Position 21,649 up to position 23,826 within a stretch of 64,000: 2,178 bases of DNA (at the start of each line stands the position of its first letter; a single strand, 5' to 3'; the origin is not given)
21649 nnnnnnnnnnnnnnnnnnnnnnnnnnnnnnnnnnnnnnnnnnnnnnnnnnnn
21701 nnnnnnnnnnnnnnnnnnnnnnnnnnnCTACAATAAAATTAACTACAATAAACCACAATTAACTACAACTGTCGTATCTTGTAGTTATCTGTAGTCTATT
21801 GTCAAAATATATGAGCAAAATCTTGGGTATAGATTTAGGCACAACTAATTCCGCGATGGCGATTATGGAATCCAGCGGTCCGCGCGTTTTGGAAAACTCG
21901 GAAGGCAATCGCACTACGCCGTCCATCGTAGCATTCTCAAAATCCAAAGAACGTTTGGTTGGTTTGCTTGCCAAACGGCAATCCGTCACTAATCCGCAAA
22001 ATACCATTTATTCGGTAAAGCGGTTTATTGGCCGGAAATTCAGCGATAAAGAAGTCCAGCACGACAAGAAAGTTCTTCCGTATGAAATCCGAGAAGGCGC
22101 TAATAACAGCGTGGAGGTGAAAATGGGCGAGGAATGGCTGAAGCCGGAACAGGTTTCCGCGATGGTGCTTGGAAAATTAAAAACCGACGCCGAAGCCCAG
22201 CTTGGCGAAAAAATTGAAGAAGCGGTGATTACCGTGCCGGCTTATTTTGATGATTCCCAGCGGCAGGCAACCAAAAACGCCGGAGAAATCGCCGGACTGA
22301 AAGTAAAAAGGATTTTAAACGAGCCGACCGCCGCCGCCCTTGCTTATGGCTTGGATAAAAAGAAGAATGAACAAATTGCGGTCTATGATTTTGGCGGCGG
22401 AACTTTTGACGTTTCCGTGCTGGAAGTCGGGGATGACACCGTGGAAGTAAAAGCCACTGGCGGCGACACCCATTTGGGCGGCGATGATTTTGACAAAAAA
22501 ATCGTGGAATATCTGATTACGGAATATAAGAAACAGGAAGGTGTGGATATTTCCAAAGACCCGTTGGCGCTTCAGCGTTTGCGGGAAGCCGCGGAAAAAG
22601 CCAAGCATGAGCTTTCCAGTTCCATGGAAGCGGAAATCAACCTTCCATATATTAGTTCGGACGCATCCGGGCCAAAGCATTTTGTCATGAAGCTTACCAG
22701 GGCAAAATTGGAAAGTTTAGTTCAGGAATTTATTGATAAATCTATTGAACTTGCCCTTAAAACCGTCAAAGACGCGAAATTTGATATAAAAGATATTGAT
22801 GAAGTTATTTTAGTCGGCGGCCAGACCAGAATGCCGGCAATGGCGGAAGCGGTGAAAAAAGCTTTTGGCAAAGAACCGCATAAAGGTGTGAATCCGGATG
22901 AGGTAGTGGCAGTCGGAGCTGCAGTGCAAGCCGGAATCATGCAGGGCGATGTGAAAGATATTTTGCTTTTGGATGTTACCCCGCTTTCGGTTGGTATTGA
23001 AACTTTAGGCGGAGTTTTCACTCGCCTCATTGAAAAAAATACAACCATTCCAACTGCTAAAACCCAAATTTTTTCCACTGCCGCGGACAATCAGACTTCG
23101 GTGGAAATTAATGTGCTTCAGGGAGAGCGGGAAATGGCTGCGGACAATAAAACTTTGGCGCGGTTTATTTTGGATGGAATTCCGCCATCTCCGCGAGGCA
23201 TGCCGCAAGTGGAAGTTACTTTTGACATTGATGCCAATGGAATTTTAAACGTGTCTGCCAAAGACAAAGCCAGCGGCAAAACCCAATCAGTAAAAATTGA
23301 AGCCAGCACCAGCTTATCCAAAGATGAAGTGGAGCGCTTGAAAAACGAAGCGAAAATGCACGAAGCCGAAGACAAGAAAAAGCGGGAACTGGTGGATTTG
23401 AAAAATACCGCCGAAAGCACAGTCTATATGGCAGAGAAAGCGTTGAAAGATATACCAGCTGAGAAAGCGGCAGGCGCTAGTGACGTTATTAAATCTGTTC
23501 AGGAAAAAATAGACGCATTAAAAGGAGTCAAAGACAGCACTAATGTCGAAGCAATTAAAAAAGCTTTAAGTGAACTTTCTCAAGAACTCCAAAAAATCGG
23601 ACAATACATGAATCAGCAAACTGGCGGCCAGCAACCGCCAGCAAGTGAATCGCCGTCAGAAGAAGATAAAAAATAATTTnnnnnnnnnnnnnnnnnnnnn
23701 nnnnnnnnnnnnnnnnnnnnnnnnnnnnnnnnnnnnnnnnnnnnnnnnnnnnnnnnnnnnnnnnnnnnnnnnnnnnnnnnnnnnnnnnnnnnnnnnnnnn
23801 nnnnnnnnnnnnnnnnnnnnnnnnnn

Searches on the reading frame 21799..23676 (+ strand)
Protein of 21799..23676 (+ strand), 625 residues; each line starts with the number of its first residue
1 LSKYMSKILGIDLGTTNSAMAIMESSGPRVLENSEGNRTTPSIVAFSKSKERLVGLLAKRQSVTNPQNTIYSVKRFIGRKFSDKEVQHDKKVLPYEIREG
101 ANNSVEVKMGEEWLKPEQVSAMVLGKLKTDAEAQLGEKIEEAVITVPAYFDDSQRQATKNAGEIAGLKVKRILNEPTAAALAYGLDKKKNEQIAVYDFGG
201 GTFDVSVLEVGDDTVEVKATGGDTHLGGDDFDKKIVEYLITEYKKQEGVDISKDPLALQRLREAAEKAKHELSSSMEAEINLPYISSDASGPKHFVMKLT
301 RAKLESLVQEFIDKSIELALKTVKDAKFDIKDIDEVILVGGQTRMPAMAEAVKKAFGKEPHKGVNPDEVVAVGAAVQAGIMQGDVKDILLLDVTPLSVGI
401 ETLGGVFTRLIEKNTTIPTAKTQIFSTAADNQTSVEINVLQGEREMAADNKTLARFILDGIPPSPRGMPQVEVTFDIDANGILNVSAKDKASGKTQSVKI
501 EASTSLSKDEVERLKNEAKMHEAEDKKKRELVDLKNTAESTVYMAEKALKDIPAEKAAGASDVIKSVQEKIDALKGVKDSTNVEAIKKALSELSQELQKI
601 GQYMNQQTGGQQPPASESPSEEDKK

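Call 58: search_protein_families(library=pfam, proteins=[window:21799-23676:+], max_evalue=0.0001)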
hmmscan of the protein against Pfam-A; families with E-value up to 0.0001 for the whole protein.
window:21799-23676:+ (625 aa): 2 families
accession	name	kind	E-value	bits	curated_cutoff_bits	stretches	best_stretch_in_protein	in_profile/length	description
PF00012.26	HSP70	-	1.5e-247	823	20.6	1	8-605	1-598/599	Hsp70 protein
PF06723.19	MreB_Mbl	-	6.9e-17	61.7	27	1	138-376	92-317/327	MreB/Mbl protein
